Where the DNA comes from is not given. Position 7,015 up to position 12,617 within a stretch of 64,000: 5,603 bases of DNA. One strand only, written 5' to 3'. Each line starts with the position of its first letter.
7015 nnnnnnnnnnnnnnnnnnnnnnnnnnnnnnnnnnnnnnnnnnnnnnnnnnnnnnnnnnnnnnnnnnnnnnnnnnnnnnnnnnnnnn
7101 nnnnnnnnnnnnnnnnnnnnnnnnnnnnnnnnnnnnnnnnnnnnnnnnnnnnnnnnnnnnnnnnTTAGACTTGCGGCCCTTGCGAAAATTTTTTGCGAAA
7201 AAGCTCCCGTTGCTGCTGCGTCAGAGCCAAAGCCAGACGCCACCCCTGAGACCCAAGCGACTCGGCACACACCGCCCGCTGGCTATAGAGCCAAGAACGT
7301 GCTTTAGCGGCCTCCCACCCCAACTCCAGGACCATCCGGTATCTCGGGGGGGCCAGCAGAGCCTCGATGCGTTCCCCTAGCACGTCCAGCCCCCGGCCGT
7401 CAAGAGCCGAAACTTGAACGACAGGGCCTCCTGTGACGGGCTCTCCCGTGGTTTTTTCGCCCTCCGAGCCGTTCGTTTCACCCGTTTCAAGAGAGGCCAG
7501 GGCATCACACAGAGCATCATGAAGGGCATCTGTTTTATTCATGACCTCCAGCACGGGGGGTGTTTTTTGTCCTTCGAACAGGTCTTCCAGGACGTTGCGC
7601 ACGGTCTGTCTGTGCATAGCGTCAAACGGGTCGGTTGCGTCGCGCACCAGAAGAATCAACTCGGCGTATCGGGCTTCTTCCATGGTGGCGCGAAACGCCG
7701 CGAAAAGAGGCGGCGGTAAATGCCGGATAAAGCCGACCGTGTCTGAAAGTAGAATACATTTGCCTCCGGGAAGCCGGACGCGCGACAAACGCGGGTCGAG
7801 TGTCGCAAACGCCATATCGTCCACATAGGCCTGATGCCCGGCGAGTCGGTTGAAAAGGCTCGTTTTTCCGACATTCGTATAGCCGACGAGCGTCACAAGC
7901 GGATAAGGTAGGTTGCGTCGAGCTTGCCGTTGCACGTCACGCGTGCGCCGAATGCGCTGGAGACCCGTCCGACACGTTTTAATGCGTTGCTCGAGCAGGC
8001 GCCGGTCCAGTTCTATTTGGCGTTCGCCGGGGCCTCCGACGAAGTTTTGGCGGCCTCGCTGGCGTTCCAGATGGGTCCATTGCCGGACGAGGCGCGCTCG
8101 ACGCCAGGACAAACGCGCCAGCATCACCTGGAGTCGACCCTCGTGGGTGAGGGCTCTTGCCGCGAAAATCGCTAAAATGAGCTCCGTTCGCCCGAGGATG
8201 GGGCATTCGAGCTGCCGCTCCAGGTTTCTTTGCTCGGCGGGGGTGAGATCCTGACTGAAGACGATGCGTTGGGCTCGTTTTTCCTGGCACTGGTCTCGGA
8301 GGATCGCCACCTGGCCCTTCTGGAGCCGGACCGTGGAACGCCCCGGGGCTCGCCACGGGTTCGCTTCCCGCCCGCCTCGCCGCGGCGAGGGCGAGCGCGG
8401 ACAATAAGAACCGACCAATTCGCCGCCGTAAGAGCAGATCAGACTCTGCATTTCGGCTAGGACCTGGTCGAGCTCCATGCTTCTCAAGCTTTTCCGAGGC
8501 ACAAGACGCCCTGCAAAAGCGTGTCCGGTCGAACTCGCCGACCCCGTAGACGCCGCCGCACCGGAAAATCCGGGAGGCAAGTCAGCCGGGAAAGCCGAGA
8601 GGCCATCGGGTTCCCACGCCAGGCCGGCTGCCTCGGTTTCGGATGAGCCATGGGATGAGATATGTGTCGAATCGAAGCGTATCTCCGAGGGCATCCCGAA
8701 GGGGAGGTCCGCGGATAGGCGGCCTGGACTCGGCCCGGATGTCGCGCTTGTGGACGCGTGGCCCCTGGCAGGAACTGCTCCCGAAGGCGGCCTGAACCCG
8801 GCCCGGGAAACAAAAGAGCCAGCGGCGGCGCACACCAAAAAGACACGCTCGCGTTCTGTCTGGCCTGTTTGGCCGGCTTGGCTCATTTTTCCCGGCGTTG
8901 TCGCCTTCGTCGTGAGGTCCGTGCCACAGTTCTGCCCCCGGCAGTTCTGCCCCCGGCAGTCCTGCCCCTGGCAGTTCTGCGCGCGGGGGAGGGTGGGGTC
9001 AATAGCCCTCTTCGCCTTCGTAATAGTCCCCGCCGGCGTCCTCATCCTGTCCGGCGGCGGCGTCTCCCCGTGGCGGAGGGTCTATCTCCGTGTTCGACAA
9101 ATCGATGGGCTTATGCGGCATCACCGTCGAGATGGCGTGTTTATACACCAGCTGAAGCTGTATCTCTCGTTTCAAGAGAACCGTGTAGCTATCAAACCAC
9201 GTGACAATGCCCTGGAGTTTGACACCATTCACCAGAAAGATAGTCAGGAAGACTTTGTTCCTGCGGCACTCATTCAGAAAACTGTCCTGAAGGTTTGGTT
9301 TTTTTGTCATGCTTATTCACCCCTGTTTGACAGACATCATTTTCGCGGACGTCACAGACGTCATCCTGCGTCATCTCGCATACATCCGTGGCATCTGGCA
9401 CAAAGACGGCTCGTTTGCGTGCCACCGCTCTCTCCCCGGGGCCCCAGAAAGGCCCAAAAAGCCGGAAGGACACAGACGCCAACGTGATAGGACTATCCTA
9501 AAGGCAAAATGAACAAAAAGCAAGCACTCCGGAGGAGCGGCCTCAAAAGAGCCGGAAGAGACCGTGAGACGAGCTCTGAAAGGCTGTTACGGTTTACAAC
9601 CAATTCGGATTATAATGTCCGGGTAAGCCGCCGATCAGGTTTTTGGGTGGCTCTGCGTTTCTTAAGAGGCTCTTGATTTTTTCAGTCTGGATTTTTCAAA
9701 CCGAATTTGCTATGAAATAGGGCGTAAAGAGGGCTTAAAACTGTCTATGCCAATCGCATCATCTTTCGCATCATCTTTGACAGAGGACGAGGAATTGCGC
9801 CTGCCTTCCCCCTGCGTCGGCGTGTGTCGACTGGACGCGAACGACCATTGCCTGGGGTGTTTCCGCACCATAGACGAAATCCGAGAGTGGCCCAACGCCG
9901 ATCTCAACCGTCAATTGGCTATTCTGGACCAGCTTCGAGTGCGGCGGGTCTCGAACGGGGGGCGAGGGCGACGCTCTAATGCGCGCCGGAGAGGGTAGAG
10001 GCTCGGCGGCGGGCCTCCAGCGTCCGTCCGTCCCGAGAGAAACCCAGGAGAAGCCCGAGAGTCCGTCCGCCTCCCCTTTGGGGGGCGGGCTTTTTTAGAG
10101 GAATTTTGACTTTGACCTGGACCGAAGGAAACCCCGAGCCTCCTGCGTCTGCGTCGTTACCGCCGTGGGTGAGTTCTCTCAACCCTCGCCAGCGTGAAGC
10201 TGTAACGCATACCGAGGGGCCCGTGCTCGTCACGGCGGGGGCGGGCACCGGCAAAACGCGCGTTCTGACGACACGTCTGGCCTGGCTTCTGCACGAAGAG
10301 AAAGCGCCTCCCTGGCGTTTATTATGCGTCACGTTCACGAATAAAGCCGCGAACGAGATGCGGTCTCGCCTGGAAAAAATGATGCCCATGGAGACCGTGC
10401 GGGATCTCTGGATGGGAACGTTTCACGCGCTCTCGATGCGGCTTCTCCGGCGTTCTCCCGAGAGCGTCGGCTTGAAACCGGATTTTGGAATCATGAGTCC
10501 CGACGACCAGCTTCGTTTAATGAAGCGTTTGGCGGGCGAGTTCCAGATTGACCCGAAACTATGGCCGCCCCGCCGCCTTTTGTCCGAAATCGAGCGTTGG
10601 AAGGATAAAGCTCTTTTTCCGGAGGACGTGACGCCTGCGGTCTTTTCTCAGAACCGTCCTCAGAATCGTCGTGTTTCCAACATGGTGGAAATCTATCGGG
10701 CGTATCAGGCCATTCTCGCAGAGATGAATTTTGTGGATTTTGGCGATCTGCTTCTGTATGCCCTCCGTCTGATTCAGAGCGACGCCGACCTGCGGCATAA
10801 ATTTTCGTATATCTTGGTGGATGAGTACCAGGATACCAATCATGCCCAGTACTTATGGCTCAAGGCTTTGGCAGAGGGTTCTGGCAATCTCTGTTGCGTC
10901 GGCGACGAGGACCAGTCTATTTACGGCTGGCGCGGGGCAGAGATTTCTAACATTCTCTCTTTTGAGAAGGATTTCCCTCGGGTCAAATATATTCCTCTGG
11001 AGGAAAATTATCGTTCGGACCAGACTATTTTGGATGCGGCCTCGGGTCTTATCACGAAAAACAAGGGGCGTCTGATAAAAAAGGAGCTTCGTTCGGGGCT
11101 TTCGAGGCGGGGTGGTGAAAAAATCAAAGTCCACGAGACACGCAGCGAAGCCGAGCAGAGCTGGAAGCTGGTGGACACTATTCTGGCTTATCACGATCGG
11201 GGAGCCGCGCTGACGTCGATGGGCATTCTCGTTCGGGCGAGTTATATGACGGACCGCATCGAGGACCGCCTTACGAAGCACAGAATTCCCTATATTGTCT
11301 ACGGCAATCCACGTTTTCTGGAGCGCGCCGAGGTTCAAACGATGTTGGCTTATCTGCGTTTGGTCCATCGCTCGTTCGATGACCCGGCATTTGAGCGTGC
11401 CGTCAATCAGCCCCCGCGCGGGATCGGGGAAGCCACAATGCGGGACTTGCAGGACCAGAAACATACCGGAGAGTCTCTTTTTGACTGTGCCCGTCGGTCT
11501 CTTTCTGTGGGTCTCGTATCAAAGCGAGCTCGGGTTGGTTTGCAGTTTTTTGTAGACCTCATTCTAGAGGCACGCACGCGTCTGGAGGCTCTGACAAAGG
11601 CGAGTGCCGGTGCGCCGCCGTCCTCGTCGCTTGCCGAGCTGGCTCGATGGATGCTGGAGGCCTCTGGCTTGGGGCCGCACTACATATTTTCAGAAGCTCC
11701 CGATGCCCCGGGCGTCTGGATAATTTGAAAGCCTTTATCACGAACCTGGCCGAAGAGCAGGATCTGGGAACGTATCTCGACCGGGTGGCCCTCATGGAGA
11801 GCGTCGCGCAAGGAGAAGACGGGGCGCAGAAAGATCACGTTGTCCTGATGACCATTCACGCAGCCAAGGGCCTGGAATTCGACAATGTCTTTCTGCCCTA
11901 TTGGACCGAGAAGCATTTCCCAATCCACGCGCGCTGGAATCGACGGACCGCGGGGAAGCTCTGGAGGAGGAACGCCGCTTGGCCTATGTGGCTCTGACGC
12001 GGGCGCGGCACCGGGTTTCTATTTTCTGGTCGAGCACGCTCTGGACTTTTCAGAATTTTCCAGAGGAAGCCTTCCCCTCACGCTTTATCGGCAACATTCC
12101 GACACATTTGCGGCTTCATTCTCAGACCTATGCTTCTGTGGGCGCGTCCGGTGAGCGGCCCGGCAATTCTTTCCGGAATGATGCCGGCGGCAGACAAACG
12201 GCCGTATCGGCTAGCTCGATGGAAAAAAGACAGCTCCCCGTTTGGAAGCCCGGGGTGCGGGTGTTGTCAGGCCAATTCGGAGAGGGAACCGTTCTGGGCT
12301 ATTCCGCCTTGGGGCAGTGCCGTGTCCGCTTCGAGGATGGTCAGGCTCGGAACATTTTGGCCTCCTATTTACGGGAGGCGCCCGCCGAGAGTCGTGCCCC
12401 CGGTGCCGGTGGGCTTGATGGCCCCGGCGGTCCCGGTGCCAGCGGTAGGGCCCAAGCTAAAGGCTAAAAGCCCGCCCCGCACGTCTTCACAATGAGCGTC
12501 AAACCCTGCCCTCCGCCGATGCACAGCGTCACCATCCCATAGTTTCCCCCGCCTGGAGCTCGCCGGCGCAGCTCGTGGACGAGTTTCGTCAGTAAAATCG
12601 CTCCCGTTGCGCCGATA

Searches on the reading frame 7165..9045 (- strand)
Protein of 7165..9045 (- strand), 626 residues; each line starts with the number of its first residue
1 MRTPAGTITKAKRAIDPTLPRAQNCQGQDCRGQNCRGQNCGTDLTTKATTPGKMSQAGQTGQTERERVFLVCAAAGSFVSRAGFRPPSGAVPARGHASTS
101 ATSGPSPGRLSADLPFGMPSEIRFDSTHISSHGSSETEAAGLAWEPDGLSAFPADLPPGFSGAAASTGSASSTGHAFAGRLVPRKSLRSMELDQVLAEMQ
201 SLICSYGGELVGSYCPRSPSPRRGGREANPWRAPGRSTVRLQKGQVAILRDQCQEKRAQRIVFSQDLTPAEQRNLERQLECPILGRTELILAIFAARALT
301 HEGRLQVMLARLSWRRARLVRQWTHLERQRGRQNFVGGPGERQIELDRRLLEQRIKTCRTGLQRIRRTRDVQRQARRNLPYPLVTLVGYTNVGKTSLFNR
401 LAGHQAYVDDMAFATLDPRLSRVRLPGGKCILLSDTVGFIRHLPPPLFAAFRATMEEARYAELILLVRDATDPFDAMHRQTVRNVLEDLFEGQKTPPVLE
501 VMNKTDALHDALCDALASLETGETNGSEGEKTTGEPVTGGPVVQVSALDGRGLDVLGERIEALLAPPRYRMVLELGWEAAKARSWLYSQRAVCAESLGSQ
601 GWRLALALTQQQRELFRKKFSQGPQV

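Call 14: search_protein_families(library=ncbifam, proteins=[window:7165-9045:-], max_evalue=0.00001)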
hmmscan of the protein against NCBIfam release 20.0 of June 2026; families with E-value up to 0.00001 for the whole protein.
window:7165-9045:- (626 aa): 11 families
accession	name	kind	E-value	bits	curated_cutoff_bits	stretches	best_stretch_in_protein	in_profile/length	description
TIGR03156.1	GTP_HflX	equivalog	4.5e-96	321.8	216.75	1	239-562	48-349/351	GTPase HflX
NF008280.0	PRK11058.1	equivalog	8.5e-77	258.7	441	1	243-601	60-398/426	ribosome rescue GTPase HflX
TIGR03594.1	GTPase_EngA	equivalog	6.4e-12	45.2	306.7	1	382-516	1-130/432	ribosome biogenesis GTPase Der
NF008956.1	PRK12299.1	equivalog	1.1e-08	34.4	300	1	384-562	161-323/327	GTPase ObgE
NF007071.0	PRK09518.1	equivalog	4.5e-08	32.1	953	1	382-487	445-553/706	bifunctional cytidylate kinase/GTPase Der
NF002828.0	PRK03003.1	equivalog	1.4e-07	30.5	631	1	383-486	215-321/477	ribosome biogenesis GTPase Der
NF000908.1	PRK00089.1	equivalog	1.5e-07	31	237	1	383-564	5-167/291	GTPase Era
TIGR02729.1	Obg_CgtA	equivalog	5.3e-07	29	280.25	1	384-515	160-293/329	Obg family GTPase CgtA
TIGR00450.1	mnmE_trmE_thdF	equivalog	1.1e-06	28.1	252.6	1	346-507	177-328/446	tRNA uridine-5-carboxymethylaminomethyl(34) synthesis GTPase MnmE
NF003661.0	PRK05291.1-3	equivalog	1.4e-06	28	380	1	383-562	218-368/448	tRNA uridine-5-carboxymethylaminomethyl(34) synthesis GTPase MnmE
NF008955.0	PRK12297.1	equivalog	4.1e-06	26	406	1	384-564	162-328/429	GTPase ObgE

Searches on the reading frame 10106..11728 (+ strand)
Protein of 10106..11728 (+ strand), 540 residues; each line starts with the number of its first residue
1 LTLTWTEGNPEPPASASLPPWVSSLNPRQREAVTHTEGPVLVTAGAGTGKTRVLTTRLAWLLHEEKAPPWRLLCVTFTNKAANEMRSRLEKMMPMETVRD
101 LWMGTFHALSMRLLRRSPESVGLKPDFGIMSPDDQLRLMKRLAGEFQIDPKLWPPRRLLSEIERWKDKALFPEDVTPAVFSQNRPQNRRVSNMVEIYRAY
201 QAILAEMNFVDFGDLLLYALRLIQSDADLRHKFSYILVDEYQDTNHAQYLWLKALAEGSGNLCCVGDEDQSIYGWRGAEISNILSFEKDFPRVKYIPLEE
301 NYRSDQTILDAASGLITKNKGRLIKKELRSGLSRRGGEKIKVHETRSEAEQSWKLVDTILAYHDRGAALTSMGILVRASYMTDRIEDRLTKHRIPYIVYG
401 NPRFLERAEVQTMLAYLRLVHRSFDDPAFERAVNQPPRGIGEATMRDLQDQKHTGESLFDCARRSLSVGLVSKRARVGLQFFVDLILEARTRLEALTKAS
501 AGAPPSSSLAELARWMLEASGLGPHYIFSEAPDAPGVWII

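Call 14: search_protein_families(library=ncbifam, proteins=[window:10106-11728:+], max_evalue=0.00001)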
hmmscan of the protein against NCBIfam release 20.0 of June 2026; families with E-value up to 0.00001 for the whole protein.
window:10106-11728:+ (540 aa): 16 families
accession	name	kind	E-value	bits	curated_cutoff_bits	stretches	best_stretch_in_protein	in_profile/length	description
TIGR01073.1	pcrA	equivalog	2.2e-137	459.4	911.2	1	23-497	3-473/725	DNA helicase PcrA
NF008743.0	PRK11773.1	equivalog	3.1e-134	449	965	1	22-492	7-471/720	DNA helicase II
TIGR01075.1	uvrD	equivalog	1.9e-127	426.4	1144.45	1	23-490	3-464/715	DNA helicase II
TIGR01074.1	rep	equivalog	8.3e-116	387.8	951.45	1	24-494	1-467/668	DNA helicase Rep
NF008172.0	PRK10919.1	equivalog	4.9e-89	299.3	1168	1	25-478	3-449/673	DNA helicase Rep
NF008276.0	PRK11054.1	equivalog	5.8e-44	150.7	543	2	23-118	195-287/684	DNA helicase IV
TIGR02785.1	addA_Gpos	equivalog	1e-38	132.9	707.65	2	193-312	341-476/1234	helicase-exonuclease AddAB subunit AddA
TIGR00609.1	recB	equivalog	8.7e-29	100.3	696.05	2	206-327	339-466/1175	exodeoxyribonuclease V subunit beta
NF010487.0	PRK13909.1-4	equivalog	1e-24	86.9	759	2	191-419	278-525/924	RecB-like helicase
NF010485.0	PRK13909.1-2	equivalog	1.4e-23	83.1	650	2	191-417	282-521/909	RecB-like helicase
TIGR02784.1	addA_alphas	equivalog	1.4e-21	76.7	860.75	2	29-91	3-63/1138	double-strand break repair helicase AddA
NF008128.0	PRK10876.1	equivalog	2.5e-12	45.3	1697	1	206-320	348-465/1181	exodeoxyribonuclease V subunit beta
NF010486.0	PRK13909.1-3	equivalog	1.8e-10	39.5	1109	0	232-416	330-530/921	RecB-like helicase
NF010484.0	PRK13909.1-1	equivalog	1.5e-09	36.3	1074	0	42-90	10-57/945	RecB-like helicase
NF041464.1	HelD_BACSU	equivalog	2e-09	36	419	1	229-390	543-694/779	RNA polymerase recycling motor HelD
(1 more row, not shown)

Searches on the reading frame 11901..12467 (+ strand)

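Call 14: search_protein_families(library=ncbifam, proteins=[window:11901-12467:+], max_evalue=0.00001)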
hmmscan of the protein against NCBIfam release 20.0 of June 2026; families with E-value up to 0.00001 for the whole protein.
window:11901-12467:+ (188 aa): 4 families
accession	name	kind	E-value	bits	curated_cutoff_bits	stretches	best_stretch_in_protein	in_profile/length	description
TIGR01073.1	pcrA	equivalog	1.4e-17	63.3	911.2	1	2-156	571-721/725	DNA helicase PcrA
NF008743.0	PRK11773.1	equivalog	2.3e-13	49.4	965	1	2-156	576-714/720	DNA helicase II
TIGR01075.1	uvrD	equivalog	1.4e-12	46.7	1144.45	1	4-147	573-702/715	DNA helicase II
TIGR01074.1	rep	equivalog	5.3e-06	25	951.45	1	18-69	586-636/668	DNA helicase Rep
